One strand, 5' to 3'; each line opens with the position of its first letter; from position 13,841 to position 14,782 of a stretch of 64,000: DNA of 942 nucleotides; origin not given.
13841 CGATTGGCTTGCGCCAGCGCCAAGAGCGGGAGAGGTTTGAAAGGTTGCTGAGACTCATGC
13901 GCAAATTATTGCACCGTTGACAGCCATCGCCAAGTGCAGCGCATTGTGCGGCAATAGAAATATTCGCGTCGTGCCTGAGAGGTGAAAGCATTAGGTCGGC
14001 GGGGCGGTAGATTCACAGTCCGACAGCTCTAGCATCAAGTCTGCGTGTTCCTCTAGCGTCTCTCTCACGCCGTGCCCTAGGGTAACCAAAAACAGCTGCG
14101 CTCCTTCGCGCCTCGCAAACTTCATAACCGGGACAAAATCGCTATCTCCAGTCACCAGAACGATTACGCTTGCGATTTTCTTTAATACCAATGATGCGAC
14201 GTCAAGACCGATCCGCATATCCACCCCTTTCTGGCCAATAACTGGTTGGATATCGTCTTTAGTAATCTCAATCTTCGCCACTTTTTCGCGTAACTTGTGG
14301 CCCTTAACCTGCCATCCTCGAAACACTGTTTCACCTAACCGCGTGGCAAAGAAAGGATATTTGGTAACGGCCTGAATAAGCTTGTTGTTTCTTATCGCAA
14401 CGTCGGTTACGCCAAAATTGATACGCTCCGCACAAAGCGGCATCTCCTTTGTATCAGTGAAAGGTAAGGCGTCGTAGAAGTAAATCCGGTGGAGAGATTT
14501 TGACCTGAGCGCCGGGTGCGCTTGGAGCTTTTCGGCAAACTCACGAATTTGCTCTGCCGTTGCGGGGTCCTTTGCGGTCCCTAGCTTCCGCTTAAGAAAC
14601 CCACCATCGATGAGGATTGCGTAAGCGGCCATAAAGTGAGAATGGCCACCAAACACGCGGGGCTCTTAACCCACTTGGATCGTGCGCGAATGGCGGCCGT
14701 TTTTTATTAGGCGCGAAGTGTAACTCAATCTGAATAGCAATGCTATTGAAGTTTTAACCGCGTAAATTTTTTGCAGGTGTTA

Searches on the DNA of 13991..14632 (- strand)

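Call 106: search_rna_families(sources=[L077, L060, L093, L097, L069, L015], threshold=evalue, max_evalue=1)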
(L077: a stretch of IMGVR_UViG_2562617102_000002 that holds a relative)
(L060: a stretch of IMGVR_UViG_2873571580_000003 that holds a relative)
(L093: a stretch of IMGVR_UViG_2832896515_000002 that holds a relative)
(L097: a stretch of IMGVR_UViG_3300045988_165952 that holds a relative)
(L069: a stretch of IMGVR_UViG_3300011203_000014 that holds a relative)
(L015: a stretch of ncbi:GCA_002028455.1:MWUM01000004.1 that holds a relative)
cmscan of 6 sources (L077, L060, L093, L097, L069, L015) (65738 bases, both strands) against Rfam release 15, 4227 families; matches with E-value up to 1: 4.
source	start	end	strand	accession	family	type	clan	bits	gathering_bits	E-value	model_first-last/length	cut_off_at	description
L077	479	653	-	RF03018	RT-15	Gene; sRNA;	-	153.2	82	1.5e-36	1-192/192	no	RT-15 RNA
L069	8873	9078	+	RF02076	STnc100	Gene; sRNA;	-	77.1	47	1e-14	1-206/206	no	Gammaproteobacterial sRNA STnc100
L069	9097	9268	+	RF02076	STnc100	Gene; sRNA;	-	56.6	47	1.9e-09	1-206/206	no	Gammaproteobacterial sRNA STnc100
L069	8716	8812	+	RF01392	isrI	Gene; sRNA;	-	56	45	7.3e-09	1-98/98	no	isrI Hfq binding RNA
